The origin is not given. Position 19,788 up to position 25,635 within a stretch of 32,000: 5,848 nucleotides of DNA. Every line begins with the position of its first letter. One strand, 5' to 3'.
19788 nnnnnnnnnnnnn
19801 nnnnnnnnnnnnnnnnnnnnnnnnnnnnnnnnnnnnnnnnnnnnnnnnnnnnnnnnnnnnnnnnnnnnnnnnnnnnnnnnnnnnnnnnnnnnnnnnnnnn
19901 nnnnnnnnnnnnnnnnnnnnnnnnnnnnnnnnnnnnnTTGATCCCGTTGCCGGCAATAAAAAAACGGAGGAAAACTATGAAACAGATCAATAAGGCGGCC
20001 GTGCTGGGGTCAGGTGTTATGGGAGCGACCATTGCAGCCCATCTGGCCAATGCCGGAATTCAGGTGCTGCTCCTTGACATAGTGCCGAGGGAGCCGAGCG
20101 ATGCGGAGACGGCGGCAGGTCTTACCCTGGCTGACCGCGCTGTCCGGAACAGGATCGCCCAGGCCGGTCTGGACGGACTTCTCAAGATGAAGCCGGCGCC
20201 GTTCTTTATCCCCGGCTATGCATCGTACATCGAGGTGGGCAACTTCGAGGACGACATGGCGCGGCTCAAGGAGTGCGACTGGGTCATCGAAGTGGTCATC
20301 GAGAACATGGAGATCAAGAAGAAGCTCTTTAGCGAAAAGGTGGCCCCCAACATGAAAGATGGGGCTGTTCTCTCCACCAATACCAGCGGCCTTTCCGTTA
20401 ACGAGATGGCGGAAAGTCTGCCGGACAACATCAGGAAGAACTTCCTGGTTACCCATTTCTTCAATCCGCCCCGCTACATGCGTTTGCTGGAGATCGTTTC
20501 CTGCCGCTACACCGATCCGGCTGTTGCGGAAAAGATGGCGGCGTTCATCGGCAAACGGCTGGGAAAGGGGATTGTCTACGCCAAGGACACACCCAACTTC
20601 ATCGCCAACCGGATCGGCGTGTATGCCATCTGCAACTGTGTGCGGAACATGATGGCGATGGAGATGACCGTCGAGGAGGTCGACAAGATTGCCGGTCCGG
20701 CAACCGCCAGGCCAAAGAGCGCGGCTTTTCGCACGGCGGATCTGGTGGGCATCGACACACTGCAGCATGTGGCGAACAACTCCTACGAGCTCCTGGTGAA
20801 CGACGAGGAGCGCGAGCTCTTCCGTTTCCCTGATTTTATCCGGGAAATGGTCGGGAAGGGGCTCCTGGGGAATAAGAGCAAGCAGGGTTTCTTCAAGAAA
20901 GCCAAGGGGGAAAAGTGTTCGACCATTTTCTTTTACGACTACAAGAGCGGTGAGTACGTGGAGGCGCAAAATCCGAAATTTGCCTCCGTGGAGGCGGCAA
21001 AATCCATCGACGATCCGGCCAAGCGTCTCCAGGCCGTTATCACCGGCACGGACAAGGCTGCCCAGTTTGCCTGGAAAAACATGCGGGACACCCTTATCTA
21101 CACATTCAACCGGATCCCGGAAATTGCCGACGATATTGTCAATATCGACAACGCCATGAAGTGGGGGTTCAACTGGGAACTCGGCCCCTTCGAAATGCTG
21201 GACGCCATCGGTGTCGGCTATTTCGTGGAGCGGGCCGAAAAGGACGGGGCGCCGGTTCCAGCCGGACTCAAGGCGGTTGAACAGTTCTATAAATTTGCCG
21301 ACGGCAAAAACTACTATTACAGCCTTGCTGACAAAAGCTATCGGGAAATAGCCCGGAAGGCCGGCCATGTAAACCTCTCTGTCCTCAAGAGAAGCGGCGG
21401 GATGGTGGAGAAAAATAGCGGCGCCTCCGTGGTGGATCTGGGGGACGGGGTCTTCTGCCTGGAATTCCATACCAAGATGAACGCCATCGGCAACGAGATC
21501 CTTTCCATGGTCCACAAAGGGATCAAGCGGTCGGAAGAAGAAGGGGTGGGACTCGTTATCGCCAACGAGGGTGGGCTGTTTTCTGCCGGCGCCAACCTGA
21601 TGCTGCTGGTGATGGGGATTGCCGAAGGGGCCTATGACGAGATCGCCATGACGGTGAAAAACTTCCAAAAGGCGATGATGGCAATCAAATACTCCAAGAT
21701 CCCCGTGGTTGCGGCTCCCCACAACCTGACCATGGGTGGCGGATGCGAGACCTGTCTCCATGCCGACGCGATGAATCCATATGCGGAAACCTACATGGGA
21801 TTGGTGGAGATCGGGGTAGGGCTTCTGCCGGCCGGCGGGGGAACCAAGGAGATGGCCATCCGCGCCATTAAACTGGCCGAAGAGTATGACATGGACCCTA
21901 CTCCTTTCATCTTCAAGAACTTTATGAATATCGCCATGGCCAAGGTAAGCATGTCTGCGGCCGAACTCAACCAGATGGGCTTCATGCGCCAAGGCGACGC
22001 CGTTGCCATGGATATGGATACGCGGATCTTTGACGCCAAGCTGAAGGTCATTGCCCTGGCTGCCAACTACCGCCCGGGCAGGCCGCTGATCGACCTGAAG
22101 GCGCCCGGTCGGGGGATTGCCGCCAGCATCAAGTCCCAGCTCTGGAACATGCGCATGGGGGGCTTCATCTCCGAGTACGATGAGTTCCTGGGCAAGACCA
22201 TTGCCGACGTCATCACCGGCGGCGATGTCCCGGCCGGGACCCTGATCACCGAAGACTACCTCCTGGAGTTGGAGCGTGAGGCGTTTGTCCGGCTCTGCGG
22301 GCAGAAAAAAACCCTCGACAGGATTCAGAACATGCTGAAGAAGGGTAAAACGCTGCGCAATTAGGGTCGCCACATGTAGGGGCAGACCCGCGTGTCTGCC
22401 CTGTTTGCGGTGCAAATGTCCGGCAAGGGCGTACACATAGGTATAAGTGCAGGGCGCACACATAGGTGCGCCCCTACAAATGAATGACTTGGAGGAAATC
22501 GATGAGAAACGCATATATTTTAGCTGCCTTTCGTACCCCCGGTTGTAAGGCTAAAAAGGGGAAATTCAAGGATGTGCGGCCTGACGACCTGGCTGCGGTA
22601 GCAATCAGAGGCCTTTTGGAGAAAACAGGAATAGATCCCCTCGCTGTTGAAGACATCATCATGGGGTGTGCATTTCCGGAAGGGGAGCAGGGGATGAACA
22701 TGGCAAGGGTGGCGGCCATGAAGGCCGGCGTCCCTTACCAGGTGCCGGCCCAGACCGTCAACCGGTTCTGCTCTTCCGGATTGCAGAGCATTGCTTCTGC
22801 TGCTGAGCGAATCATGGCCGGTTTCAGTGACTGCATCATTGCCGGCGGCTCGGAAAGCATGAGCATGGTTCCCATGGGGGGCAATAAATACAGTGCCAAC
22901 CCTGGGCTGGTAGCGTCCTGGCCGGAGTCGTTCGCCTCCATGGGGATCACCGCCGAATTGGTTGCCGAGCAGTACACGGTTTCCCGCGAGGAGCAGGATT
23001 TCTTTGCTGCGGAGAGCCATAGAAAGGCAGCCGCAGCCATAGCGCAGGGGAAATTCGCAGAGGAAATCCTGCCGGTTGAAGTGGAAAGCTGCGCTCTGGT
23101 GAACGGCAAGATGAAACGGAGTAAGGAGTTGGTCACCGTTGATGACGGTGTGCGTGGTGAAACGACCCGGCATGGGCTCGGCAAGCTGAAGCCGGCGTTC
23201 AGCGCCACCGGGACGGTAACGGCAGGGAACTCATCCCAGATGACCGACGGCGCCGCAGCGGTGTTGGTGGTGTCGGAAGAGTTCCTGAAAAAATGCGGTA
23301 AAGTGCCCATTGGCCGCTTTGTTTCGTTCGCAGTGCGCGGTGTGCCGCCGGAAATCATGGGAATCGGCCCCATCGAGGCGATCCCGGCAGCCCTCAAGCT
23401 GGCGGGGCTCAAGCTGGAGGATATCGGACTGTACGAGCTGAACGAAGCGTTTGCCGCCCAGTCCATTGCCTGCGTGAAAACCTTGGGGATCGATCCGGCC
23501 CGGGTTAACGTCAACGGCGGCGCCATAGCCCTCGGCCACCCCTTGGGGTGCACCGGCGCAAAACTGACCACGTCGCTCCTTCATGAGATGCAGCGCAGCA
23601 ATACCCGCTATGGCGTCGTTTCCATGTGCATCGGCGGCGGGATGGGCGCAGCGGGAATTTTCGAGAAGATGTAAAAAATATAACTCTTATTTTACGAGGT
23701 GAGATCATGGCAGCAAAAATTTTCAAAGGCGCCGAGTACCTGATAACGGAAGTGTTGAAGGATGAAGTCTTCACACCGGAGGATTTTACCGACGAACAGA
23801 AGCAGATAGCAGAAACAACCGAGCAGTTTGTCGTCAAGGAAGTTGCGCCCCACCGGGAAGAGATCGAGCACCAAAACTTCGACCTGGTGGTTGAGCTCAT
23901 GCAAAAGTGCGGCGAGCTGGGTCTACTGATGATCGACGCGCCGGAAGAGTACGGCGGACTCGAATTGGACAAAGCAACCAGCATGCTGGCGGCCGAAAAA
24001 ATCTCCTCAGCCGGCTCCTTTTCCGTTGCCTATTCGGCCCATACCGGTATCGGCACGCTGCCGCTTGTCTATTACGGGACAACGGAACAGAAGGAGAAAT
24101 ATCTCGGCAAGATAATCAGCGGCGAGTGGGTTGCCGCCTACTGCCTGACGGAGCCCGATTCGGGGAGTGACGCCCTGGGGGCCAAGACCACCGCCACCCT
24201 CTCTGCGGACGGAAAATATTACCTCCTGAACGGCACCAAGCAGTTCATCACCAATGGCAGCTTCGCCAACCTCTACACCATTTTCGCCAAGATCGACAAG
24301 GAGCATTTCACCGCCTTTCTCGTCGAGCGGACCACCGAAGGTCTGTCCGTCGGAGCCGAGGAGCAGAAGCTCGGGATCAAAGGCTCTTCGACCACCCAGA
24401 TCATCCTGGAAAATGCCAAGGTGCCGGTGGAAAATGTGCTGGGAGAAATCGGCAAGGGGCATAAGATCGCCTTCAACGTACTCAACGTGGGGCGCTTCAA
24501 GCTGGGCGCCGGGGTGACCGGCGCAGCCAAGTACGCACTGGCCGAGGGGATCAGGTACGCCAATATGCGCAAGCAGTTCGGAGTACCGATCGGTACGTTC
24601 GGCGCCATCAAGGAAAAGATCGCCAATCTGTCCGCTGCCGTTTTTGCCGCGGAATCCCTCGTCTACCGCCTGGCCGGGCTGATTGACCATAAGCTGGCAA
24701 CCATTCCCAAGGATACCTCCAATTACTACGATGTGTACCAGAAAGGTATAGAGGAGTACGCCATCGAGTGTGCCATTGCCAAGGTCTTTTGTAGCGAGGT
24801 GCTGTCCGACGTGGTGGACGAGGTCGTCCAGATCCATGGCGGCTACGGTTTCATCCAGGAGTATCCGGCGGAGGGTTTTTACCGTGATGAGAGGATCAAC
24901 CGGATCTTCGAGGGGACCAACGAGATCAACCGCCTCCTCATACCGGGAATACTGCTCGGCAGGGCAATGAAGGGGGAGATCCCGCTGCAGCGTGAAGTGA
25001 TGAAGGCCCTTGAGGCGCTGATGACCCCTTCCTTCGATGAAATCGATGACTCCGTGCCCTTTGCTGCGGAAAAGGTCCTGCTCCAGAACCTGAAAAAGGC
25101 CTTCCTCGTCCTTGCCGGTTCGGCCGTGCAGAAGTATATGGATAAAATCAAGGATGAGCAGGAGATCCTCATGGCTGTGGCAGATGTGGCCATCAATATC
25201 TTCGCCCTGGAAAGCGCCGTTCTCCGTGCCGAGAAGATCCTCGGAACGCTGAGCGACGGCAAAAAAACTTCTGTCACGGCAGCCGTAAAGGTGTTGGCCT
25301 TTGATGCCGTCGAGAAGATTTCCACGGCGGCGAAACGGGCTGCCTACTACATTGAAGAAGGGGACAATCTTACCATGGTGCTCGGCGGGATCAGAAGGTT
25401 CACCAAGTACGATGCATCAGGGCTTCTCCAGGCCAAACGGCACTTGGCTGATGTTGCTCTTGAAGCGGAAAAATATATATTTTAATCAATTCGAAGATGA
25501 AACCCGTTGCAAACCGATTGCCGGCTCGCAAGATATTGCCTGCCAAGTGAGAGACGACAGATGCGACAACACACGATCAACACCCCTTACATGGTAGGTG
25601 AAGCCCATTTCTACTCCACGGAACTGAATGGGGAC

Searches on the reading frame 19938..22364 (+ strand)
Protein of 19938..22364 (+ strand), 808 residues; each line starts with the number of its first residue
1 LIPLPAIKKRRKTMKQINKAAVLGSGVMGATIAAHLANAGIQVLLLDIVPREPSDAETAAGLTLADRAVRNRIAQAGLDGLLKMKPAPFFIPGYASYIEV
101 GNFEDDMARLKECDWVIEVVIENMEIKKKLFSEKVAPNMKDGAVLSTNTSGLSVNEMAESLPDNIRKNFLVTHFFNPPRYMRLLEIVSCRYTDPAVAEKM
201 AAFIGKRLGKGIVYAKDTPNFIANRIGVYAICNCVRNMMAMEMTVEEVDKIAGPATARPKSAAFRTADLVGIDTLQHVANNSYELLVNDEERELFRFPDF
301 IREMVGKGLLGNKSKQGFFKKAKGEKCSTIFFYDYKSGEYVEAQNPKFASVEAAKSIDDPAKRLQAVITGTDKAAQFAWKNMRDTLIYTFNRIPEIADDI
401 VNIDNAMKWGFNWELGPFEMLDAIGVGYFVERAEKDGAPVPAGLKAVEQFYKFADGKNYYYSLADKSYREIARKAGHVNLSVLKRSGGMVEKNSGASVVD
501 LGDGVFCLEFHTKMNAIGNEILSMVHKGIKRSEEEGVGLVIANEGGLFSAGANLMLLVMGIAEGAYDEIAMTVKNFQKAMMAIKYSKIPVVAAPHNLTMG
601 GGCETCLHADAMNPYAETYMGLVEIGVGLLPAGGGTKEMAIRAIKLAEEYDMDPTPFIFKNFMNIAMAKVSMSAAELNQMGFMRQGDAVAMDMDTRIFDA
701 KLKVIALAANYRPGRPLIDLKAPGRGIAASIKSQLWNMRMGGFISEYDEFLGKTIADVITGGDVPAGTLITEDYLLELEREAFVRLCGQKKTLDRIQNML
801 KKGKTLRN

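Call 7: search_protein_families(library=pfam, proteins=[window:19938-22364:+])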
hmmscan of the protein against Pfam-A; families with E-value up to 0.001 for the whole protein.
window:19938-22364:+ (808 aa): 6 families
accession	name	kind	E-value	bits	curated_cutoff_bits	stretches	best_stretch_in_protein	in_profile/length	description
PF02737.24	3HCDH_N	-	7.4e-41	140.5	22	1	19-217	1-179/180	3-hydroxyacyl-CoA dehydrogenase, NAD binding domain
PF00725.27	3HCDH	-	2.5e-16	60.4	22.1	1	221-320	2-96/97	3-hydroxyacyl-CoA dehydrogenase, C-terminal domain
PF00378.25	ECH_1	-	1.7e-09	37.8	27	1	508-644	9-144/251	Enoyl-CoA hydratase/isomerase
PF16113.10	ECH_2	-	2.1e-06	27.9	27.2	1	505-636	3-136/335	Enoyl-CoA hydratase/isomerase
PF03446.21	NAD_binding_2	-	0.00015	22.2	21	0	21-56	3-38/161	NAD binding domain of 6-phosphogluconate dehydrogenase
PF01266.30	DAO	-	0.00027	21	27.9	1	20-47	2-29/353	FAD dependent oxidoreductase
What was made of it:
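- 18121..30896 (+): Nine-gene operon (target 2): acyl-CoA synthetase, FadB-like protein, thiolase, ACAD, MBL, dienoyl-CoA-reductase-like protein, CHI-like protein, alpha/beta-hydrolase, enoyl-CoA hydratase. Call 7.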

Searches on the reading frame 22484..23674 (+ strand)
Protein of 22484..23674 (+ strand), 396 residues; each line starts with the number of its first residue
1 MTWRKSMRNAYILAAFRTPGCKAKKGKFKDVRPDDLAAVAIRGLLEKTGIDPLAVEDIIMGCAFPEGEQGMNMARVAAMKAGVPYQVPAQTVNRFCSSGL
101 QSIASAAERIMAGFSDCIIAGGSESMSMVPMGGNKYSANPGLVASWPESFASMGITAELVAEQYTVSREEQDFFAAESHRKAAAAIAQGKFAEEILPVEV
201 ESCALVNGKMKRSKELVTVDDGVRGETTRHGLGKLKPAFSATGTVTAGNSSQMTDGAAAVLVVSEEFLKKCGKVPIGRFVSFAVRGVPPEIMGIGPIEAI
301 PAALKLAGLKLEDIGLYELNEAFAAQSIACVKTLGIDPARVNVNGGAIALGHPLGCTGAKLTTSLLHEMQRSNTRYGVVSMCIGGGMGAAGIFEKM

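Call 7: search_protein_families(library=pfam, proteins=[window:22484-23674:+])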
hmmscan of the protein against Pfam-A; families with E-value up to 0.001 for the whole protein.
window:22484-23674:+ (396 aa): 3 families
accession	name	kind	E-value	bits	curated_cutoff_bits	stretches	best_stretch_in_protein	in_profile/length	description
PF00108.29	Thiolase_N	-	9.8e-74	248.4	26.4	1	11-266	2-260/260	Thiolase, N-terminal domain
PF02803.24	Thiolase_C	-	1.6e-47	160.6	27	1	275-395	3-123/123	Thiolase, C-terminal domain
PF00109.32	ketoacyl-synt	-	0.00024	21.2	20.8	1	88-126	166-204/252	Beta-ketoacyl synthase, N-terminal domain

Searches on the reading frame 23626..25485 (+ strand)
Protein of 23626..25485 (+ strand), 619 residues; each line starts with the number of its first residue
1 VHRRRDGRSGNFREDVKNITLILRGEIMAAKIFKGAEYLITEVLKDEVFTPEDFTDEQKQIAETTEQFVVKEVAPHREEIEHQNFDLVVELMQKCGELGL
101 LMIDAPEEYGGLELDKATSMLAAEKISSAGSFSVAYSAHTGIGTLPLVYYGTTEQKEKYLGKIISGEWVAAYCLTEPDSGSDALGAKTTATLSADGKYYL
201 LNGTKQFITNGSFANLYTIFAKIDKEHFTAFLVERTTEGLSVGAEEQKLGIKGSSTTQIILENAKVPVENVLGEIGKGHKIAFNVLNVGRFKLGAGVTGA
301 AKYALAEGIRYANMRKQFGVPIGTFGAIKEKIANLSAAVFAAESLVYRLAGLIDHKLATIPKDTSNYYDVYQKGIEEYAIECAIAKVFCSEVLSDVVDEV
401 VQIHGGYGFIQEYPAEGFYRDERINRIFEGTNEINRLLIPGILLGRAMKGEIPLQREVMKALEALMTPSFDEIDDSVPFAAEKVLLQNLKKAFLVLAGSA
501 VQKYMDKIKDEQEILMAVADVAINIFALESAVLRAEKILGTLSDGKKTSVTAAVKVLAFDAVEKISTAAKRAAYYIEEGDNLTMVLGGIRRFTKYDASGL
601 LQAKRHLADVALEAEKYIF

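Call 7: search_protein_families(library=pfam, proteins=[window:23626-25485:+])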
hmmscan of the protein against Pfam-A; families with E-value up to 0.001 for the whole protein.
window:23626-25485:+ (619 aa): 7 families
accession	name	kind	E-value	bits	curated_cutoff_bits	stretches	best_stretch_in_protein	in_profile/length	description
PF00441.29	Acyl-CoA_dh_1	-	6e-35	121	22.4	1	276-439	1-145/150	Acyl-CoA dehydrogenase, C-terminal domain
PF02771.21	Acyl-CoA_dh_N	-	4.6e-32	111.2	22.9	1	55-167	1-113/113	Acyl-CoA dehydrogenase, N-terminal domain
PF21263.2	Acyl-CoA-dh_C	-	9.6e-31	106.4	27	1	488-591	1-96/96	Acyl-CoA dehydrogenase, C-terminal domain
PF02770.24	Acyl-CoA_dh_M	-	3e-22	79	33.3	1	171-263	1-96/97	Acyl-CoA dehydrogenase, middle domain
PF08028.16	Acyl-CoA_dh_2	-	3.9e-14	53.5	22.7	1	294-432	4-133/134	Acyl-CoA dehydrogenase, C-terminal domain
PF21343.2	ACAD9-ACADV_C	-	1.1e-06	29.4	27.8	1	492-540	16-64/120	ACAD9/ACADV, C-terminal domain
PF22924.1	ACOX_C_alpha1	-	1.7e-06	28.4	27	1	288-434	6-159/169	Acyl-CoA oxidase, C-alpha1 domain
